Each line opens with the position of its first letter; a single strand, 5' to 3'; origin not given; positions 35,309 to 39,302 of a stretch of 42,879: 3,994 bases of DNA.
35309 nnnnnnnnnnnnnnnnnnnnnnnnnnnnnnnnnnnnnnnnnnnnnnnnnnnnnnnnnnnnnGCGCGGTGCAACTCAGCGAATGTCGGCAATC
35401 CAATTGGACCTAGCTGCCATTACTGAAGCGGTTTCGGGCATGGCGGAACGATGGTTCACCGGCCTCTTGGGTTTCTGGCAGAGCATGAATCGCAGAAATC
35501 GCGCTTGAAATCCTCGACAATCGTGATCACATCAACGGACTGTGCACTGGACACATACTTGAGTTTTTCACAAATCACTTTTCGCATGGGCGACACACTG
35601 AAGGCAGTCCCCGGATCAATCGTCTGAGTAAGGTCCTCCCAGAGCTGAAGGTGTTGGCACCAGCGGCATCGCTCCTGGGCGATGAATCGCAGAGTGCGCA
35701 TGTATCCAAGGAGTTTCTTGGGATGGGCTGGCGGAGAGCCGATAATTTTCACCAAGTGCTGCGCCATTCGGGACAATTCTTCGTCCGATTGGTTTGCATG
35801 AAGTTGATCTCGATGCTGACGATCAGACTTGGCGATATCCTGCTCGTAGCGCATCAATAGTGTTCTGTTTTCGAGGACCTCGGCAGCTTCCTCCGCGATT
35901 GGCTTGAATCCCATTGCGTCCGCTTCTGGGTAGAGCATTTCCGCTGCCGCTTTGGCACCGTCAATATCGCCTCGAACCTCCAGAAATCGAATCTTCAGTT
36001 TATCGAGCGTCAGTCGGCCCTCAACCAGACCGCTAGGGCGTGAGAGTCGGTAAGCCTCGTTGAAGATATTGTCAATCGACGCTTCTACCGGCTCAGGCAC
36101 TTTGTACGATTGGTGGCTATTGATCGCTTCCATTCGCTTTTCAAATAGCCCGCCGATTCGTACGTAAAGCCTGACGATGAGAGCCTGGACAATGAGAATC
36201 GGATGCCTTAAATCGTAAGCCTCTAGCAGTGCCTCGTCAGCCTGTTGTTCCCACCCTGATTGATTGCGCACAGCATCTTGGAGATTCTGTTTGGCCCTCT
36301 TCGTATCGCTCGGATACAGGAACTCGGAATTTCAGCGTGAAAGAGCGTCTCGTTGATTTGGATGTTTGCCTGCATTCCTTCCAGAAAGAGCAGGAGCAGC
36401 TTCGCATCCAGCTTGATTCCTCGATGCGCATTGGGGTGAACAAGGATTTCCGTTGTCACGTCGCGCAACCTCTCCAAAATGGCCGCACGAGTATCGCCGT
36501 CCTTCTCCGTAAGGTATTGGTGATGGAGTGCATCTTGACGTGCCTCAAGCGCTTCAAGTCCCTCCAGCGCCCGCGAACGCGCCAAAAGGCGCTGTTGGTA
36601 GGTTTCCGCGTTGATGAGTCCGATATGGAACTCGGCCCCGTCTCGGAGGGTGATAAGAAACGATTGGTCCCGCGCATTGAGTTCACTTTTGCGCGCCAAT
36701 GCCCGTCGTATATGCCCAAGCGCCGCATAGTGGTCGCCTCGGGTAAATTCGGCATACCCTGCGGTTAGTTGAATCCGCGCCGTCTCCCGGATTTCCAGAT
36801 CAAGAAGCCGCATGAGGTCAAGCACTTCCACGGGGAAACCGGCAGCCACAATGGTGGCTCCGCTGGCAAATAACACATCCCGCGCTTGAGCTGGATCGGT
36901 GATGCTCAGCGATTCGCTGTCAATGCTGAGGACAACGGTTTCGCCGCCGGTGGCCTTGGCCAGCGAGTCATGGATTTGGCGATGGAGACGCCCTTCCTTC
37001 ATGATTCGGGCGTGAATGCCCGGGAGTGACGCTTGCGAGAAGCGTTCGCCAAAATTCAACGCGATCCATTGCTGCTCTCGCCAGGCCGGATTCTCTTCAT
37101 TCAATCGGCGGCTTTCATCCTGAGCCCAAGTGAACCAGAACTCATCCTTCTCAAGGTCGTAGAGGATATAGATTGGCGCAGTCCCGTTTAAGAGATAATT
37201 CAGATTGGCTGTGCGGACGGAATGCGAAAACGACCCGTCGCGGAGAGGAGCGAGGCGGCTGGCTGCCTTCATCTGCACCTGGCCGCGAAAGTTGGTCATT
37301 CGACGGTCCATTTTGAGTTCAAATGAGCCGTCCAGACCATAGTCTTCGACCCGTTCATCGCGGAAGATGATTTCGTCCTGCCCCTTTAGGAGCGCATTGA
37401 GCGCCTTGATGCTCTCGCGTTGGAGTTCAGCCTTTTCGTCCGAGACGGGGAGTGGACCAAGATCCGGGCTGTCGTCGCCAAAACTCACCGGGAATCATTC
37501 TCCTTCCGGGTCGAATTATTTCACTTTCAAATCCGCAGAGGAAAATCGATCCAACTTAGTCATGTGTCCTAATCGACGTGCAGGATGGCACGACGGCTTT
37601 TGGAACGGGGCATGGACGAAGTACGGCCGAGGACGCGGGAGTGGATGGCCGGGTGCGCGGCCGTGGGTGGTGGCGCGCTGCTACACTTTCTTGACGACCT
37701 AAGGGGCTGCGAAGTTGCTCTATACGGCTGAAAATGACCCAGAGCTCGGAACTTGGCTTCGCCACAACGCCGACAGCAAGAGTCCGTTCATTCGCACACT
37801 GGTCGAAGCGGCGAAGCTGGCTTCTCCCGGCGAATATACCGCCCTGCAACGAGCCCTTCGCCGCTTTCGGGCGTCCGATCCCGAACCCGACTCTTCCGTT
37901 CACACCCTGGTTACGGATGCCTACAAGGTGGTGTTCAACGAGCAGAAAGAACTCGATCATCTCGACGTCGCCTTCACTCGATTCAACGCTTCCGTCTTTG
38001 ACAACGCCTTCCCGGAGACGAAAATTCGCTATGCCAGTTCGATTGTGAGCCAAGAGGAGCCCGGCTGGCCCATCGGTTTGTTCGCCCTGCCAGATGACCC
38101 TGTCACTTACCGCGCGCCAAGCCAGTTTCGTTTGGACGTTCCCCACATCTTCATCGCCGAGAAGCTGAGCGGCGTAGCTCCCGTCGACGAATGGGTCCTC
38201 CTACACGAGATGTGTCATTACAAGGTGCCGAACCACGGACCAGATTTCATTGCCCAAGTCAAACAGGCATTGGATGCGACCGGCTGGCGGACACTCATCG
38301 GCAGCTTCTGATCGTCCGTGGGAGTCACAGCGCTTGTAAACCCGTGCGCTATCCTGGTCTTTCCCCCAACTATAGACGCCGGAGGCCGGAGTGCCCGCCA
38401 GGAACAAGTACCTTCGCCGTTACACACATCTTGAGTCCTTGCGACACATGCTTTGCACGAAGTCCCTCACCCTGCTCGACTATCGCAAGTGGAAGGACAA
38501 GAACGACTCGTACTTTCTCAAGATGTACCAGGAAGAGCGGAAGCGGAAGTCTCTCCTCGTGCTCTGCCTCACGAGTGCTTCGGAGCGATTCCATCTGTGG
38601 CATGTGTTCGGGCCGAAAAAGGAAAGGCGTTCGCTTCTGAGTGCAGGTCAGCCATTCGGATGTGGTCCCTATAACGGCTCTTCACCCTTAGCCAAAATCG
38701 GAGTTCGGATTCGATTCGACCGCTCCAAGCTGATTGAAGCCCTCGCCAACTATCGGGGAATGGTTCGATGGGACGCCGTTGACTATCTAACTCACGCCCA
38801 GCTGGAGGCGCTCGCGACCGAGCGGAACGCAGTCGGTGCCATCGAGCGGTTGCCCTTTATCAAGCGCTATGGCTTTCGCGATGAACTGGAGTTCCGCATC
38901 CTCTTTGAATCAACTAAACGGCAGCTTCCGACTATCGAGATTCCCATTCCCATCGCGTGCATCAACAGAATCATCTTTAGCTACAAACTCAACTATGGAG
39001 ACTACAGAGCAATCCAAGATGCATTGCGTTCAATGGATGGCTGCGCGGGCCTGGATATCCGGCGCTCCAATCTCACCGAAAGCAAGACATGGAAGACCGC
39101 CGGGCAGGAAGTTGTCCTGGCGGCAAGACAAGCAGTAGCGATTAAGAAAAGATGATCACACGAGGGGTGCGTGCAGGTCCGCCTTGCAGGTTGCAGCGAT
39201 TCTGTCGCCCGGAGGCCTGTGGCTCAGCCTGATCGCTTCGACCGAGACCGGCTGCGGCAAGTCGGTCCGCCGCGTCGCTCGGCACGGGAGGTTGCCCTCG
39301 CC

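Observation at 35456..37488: DUF4365-like nuclease domain + long helical array + Cys-cluster tail, split between two overlapping frames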

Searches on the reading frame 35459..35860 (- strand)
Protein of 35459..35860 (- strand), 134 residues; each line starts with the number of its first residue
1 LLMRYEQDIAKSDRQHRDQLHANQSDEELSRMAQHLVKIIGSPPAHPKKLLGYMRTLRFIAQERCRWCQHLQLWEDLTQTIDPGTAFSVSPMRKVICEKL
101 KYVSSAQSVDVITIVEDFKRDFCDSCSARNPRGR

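Call 58: predict_structure(alignment_id=A4)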
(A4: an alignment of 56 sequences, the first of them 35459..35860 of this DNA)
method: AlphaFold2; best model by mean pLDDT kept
length: 134 residues; sequences in the alignment: 56
mean_pLDDT: 87.2   pTM: 0.79
mean pLDDT of the five models: 87.2, 86.7, 86.1, 83.7, 83.2
residues with pLDDT >= 90: 82; 70-90: 34; 50-70: 18; < 50: 0
segments of 3 or more residues with pLDDT < 50: none
pLDDT, mean of each block of 10 residues (from residue 1): 67 74 95 88 76 95 96 88 77 95 96 97 92 82
secondary structure, 60 per line:
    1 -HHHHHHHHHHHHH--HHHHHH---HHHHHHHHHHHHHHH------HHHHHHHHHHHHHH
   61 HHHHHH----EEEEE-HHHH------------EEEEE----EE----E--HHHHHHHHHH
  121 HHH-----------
elements in order: H2-14 H17-22 H26-40 H47-66 E71-75 H77-80 E93-97 H111-123

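Call 63: fold_search(model_id=the predicted structure, library=pdb)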
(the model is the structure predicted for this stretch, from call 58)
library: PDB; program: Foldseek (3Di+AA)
matches with E <= 10: 34; with E <= 0.001: 0
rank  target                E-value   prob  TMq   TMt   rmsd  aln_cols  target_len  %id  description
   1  1x0t                  4.6e-01  0.13  0.19  0.23  14.1       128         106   11  Crystal structure of ribonuclease P protein Ph1601p from Pyrococcus horikoshii OT3 (released 2005-11-15)
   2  2zae_B                5.5e-01  0.09  0.17  0.22  12.5       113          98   11  Crystal structure of protein Ph1601p in complex with protein Ph1771p of archaeal ribonuclease P from Pyrococcus horiko (released 2008-10-14)
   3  2zae_D                7.3e-01  0.10  0.19  0.24  12.1       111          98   13  Crystal structure of protein Ph1601p in complex with protein Ph1771p of archaeal ribonuclease P from Pyrococcus horiko (released 2008-10-14)
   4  4v63_AX               1.0e+00  0.15  0.22  0.10   5.9        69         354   12  Structural basis for translation termination on the 70S ribosome. (released 2014-07-09)
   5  8f2r_J                1.7e+00  0.06  0.21  0.15  23.1       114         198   15  Human CCC complex (released 2023-05-24)
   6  9mtq_1w               3.2e+00  0.13  0.23  0.14   4.8        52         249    8  Crystal structure of the wild-type Thermus thermophilus 70S ribosome in complex with mRNA, A-site GGD-mutant Release  (released 2025-06-18)
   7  9mtr_1w               3.9e+00  0.10  0.22  0.13   5.1        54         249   11  Crystal structure of the wild-type Thermus thermophilus 70S ribosome in complex with mRNA, A-site GGS-mutant Release  (released 2025-06-18)
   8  8cpq                  4.1e+00  0.07  0.18  0.17   7.2        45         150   16  Crystal structure of human protein disulfide isomerase PDIA6 domain b (released 2024-03-13)
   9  7xc0                  4.6e+00  0.03  0.15  0.08   9.7        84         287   12  Crystal structure of Human RPTPH (released 2022-07-06)
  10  9mtq_2w               4.9e+00  0.06  0.19  0.12   5.6        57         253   10  Crystal structure of the wild-type Thermus thermophilus 70S ribosome in complex with mRNA, A-site GGD-mutant Release  (released 2025-06-18)
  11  9dd4_A                5.2e+00  0.03  0.23  0.23   9.1       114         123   12  Crystal Structure of Designed facilitated dissociation target LHD101An1: LHD101A with an N-terminal extension (released 2025-08-20)
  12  9d7r_1w               5.6e+00  0.08  0.23  0.13   4.7        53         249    9  Crystal structure of the wild-type Thermus thermophilus 70S ribosome in complex with Fva1 antimicrobial peptide, mRNA (released 2024-11-13)
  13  4v67_AX               5.6e+00  0.07  0.22  0.10   4.7        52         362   10  Crystal structure of a translation termination complex formed with release factor RF2. (released 2014-07-09)
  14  7nwj_MODEL_1_A        5.9e+00  0.03  0.19  0.21  11.2       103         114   12  Solution NMR structure of the N-terminal domain of CEP164 (1-109) (released 2021-09-15)
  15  7nqh_BL               6.3e+00  0.08  0.25  0.15   4.9        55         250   11  55S mammalian mitochondrial ribosome with mtRF1a and P-site tRNAMet (released 2021-05-05)
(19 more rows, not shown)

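Call 74: fold_search(model_id=the predicted structure, library=viral)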
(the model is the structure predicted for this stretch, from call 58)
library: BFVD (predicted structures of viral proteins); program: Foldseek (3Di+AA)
matches with E <= 10: 133; with E <= 0.001: 0
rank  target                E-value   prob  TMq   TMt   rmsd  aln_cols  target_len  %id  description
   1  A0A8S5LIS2            2.6e-01  0.87  0.26  0.52   3.3        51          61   16  Restriction alleviation protein [Caudovirales sp. ctFWA4]
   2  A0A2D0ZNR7            3.2e-01  0.30  0.26  0.31  11.4       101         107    5  Uncharacterized protein [Rhodococcus phage Trina]
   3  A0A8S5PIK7            1.0e+00  0.08  0.26  0.21   8.4       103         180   14  Uncharacterized protein [Siphoviridae sp. ctL0q1]
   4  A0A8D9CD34            1.1e+00  0.11  0.21  0.12  13.4        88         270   12  Uncharacterized protein [uncultured marine phage]
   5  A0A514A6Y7            1.3e+00  0.14  0.26  0.26   9.9        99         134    9  (no name in the UniProt tables at hand)
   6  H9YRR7                1.3e+00  0.05  0.17  0.19  12.9       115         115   10  (no name in the UniProt tables at hand)
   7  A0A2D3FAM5            1.5e+00  0.41  0.28  0.47   4.1        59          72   12  Uncharacterized protein [Salinibacter phage SRUTV-1]
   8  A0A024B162            1.9e+00  0.03  0.19  0.18  13.9       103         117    9  Uncharacterized protein [Bacillus phage Hoody T]
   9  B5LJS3                2.2e+00  0.13  0.17  0.29   5.5        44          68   23  Uncharacterized protein [Mycobacterium phage Rizal]
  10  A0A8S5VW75            2.4e+00  0.03  0.19  0.06  14.9       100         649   12  (no name in the UniProt tables at hand)
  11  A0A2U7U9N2            2.5e+00  0.09  0.23  0.33  10.5        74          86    4  Uncharacterized protein [Pandoravirus quercus]
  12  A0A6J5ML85            2.5e+00  0.08  0.29  0.09  10.7       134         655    7  Uncharacterized protein [uncultured Caudovirales phage]
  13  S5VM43                2.5e+00  0.06  0.23  0.23  13.1        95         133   19  Uncharacterized protein [Pseudomonas phage PaBG]
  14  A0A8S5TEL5            2.7e+00  0.18  0.27  0.48   6.5        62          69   11  Restriction alleviation protein [Siphoviridae sp. ctbgC51]
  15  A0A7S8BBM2            2.7e+00  0.08  0.19  0.35   4.8        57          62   10  Uncharacterized protein [Pseudomonas phage PN09]
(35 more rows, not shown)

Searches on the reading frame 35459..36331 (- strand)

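Call 7: search_protein_families(library=pfam, proteins=[window:35459-36331:-], max_evalue=0.1)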
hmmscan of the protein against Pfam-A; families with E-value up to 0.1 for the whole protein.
window:35459-36331:- (291 aa): 0 families

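Call 8: search_protein_families(library=padloc, proteins=[window:35459-36331:-], max_evalue=0.1)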
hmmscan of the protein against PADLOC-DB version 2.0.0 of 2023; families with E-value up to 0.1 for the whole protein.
window:35459-36331:- (291 aa): 1 family
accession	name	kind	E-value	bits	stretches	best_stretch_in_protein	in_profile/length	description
PDLC03543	REase_II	-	0.012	12.9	1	78-130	150-203/331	Type II restriction enzyme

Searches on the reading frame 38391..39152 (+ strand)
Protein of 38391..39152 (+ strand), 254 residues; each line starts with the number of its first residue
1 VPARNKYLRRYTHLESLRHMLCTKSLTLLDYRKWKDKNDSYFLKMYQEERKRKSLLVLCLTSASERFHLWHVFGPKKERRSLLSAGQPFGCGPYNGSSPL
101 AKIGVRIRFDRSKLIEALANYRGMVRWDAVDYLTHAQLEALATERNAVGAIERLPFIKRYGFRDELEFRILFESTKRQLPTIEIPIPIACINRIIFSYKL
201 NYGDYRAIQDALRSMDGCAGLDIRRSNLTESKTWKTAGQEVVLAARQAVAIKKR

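Call 7: search_protein_families(library=pfam, proteins=[window:38391-39152:+], max_evalue=0.1)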
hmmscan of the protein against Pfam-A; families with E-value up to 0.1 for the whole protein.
window:38391-39152:+ (254 aa): 0 families

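Call 8: search_protein_families(library=padloc, proteins=[window:38391-39152:+], max_evalue=0.1)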
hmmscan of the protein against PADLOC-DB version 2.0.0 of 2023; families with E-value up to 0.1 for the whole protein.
window:38391-39152:+ (254 aa): 2 families
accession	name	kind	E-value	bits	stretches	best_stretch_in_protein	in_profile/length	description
PDLC04993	PDC-S31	-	8.8e-14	49.4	1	5-231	14-236/245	-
PDLC04994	PDC-S31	-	0.0078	13.6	0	39-73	102-139/273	-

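Call 68: search_protein_families(library=ncbifam, proteins=[window:38391-39152:+], max_evalue=0.01)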
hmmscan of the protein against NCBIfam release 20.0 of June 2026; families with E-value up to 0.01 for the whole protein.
window:38391-39152:+ (254 aa): 0 families
